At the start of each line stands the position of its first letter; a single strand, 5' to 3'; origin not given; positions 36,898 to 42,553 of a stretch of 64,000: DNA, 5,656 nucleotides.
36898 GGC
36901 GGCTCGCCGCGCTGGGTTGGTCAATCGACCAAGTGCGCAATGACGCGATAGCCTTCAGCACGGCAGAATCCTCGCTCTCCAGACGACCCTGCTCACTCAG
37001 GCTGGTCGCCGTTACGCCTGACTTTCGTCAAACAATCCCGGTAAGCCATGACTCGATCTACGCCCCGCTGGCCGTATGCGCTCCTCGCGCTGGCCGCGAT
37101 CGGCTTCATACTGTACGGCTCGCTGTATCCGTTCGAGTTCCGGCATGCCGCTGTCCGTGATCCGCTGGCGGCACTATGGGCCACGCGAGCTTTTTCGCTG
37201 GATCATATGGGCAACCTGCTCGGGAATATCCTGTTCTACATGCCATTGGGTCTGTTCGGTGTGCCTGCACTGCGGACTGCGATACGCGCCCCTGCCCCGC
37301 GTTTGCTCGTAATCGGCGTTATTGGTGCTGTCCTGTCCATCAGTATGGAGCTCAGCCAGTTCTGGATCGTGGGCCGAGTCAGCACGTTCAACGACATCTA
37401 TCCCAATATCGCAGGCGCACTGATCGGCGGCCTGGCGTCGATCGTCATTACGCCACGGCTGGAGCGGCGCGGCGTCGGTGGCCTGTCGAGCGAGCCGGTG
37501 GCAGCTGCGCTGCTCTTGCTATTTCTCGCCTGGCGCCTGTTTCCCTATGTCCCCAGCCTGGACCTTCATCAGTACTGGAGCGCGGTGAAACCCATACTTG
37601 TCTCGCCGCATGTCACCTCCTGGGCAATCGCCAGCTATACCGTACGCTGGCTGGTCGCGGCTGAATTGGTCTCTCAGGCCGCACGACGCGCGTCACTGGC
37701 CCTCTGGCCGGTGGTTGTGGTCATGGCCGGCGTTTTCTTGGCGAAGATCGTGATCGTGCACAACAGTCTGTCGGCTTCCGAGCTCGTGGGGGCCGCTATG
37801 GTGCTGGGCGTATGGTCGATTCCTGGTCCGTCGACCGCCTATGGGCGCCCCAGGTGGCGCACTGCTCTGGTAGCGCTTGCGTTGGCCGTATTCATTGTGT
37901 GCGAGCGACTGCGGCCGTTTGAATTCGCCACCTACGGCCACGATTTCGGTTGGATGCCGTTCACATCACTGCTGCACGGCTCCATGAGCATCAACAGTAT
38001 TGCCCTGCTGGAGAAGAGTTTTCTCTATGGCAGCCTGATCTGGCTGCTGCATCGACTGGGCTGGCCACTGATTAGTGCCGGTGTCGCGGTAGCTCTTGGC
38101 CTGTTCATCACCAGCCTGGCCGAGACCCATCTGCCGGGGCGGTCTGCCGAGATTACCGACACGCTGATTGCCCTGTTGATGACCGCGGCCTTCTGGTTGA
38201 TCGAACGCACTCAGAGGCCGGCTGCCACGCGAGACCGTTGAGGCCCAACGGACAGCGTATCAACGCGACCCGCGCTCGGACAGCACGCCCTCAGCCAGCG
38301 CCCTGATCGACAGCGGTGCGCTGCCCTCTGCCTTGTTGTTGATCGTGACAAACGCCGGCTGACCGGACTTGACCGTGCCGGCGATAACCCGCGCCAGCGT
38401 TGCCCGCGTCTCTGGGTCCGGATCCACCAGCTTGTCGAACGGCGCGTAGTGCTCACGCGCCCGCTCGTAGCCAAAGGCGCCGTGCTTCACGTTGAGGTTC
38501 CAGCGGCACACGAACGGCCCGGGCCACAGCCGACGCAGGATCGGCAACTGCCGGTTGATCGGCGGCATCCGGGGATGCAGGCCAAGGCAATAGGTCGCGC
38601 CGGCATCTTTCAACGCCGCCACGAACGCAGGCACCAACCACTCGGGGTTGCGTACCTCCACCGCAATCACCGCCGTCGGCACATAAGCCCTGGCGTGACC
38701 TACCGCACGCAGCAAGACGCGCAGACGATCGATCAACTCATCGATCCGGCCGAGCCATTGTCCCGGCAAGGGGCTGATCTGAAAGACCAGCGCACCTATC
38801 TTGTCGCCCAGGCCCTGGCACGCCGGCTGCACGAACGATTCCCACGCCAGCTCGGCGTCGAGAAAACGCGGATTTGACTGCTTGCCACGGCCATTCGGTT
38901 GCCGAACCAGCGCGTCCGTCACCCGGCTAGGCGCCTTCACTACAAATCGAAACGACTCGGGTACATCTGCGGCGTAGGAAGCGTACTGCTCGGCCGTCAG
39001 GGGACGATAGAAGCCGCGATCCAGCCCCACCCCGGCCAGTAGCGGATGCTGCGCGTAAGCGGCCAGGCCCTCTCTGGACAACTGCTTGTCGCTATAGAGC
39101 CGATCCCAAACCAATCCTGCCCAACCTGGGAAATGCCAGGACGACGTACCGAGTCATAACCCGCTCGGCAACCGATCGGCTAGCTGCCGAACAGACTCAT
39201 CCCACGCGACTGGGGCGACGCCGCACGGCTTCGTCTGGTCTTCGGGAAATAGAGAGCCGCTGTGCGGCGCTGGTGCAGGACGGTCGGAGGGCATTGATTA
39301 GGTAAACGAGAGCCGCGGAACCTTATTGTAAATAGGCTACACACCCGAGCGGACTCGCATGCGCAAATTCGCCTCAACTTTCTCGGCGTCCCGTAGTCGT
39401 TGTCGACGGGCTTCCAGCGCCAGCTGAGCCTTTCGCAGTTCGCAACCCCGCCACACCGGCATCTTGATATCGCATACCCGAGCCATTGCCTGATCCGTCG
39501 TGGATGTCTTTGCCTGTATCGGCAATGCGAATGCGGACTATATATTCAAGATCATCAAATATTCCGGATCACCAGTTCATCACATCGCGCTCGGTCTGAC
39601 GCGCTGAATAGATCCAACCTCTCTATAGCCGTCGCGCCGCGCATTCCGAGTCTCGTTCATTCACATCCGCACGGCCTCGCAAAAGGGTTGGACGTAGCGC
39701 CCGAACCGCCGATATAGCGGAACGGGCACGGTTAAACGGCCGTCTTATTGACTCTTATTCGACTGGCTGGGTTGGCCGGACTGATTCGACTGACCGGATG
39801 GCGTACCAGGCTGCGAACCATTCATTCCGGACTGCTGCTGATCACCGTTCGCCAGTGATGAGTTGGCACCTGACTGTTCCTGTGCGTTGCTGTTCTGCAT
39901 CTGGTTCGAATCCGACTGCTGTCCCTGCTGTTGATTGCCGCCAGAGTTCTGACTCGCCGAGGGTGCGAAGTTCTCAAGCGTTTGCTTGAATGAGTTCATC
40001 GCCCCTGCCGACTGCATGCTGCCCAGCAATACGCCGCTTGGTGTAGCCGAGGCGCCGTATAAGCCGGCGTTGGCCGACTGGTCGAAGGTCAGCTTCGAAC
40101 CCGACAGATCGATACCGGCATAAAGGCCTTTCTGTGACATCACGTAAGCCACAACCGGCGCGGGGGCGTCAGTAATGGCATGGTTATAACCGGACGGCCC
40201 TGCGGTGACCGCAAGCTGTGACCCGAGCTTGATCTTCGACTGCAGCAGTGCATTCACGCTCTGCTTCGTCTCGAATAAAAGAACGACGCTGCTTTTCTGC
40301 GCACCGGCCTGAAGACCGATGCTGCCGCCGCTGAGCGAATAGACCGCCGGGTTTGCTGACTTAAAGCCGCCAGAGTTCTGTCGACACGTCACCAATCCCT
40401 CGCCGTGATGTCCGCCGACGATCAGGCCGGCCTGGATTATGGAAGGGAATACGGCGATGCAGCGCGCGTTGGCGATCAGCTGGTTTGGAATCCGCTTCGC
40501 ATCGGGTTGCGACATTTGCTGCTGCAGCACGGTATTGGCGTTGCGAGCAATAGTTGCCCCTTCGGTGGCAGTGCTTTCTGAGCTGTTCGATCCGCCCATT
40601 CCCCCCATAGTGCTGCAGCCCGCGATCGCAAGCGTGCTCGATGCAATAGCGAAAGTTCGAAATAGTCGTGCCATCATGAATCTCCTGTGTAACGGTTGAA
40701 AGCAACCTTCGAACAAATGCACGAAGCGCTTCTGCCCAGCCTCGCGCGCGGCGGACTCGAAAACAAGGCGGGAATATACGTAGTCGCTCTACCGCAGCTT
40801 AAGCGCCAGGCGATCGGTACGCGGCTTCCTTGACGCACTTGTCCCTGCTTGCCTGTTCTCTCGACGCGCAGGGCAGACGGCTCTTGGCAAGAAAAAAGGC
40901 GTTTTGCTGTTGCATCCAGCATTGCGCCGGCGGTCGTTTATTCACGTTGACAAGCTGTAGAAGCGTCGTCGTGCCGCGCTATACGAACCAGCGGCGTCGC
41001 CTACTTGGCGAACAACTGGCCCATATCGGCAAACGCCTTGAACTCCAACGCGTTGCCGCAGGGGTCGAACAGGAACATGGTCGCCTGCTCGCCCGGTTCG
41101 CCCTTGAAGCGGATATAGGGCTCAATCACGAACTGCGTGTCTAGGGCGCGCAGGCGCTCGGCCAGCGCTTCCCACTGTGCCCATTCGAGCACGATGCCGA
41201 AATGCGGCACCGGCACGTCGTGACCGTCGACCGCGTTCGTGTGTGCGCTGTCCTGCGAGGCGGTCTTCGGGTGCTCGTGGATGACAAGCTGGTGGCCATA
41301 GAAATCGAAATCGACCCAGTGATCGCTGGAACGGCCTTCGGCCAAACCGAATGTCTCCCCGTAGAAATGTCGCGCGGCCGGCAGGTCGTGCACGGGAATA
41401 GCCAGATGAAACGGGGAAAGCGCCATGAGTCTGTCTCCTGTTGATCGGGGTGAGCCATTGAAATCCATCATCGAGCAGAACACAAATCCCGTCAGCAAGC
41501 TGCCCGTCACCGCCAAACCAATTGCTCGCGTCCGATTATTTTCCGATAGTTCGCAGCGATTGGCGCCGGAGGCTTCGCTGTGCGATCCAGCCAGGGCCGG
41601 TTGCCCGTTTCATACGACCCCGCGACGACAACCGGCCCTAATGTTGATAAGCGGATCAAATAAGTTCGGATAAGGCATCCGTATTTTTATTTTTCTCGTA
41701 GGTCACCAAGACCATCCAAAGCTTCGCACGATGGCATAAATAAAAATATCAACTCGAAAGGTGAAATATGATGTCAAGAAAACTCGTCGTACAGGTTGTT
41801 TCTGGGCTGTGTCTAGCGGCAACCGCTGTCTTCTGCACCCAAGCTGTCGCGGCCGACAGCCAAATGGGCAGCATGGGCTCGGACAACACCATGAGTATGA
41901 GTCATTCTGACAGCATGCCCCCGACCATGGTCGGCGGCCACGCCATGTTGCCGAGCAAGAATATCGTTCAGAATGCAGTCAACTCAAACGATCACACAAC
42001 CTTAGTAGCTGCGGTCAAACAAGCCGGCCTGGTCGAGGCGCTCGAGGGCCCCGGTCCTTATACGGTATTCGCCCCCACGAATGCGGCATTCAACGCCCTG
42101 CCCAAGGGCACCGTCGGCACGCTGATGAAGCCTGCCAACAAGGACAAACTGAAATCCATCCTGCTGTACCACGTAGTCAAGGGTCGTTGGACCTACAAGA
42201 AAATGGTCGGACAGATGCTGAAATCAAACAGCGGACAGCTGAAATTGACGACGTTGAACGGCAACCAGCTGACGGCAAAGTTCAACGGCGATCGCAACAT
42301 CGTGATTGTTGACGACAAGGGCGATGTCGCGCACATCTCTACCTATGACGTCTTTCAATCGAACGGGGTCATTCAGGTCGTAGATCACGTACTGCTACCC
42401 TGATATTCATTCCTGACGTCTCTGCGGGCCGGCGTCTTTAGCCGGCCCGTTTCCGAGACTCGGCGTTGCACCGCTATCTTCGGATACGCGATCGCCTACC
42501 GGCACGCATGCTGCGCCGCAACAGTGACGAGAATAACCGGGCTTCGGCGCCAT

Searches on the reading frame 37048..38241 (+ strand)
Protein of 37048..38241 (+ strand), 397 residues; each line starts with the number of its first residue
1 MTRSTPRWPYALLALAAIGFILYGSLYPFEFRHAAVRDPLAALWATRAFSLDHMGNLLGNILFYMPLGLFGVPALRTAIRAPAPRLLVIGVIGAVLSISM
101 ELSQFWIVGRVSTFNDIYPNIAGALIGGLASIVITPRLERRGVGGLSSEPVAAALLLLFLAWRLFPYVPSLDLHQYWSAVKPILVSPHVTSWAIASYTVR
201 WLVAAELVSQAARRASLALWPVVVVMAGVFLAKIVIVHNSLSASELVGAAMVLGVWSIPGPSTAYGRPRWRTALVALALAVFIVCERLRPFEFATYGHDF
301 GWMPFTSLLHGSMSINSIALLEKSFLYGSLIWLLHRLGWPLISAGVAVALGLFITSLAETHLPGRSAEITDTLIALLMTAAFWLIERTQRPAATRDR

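Call 13: search_protein_families(library=pfam, proteins=[window:37048-38241:+])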
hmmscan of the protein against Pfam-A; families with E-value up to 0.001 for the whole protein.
window:37048-38241:+ (397 aa): 1 family
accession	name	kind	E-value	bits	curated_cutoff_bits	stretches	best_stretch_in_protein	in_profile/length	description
PF04892.17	VanZ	-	3.7e-12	47.4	30.1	1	12-133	3-124/126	VanZ like family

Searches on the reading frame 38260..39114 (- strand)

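Call 13: search_protein_families(library=pfam, proteins=[window:38260-39114:-])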
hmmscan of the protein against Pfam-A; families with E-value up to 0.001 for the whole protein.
window:38260-39114:- (284 aa): 1 family
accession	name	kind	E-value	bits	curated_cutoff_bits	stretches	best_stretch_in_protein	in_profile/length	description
PF01904.24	DUF72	-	7.5e-36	124.7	25.3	1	7-275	1-216/217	Protein of unknown function DUF72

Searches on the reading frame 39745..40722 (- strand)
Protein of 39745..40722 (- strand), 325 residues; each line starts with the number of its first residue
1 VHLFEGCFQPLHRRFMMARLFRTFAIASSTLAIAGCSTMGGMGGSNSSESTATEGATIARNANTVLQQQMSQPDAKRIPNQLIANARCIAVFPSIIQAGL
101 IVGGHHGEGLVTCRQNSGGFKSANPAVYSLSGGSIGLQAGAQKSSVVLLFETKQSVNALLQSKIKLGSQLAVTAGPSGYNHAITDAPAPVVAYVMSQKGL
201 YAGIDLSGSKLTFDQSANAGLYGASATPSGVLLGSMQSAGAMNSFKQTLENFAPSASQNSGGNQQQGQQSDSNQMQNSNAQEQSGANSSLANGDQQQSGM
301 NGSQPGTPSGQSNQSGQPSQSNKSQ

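Call 13: search_protein_families(library=pfam, proteins=[window:39745-40722:-])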
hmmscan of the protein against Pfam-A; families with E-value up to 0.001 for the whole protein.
window:39745-40722:- (325 aa): 1 family
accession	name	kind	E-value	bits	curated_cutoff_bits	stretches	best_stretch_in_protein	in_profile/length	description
PF04366.17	Ysc84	-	3.1e-24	85.5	25.1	1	132-251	2-126/127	Las17-binding protein actin regulator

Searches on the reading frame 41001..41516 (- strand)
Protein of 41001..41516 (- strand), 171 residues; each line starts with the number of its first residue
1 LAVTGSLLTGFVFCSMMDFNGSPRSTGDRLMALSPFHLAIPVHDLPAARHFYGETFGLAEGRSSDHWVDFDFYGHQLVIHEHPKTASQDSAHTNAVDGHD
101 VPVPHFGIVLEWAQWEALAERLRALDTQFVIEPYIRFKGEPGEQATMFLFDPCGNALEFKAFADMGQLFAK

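Call 13: search_protein_families(library=pfam, proteins=[window:41001-41516:-])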
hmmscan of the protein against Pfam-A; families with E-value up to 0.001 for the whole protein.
window:41001-41516:- (171 aa): 2 families
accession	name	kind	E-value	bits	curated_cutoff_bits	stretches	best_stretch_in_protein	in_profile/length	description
PF00903.31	Glyoxalase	-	3.6e-09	37.5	20.6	1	37-159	4-121/121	Glyoxalase/Bleomycin resistance protein/Dioxygenase superfamily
PF22677.2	Ble-like_N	-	5.8e-05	23.2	24.5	1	37-58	4-25/41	Bleomycin resistance protein-like N-terminal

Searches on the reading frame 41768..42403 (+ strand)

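Call 13: search_protein_families(library=pfam, proteins=[window:41768-42403:+])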
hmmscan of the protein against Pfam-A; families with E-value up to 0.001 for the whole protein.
window:41768-42403:+ (211 aa): 1 family
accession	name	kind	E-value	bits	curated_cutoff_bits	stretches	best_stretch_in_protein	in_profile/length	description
PF02469.27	Fasciclin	-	4e-32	111.4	22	1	75-211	2-123/123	Fasciclin domain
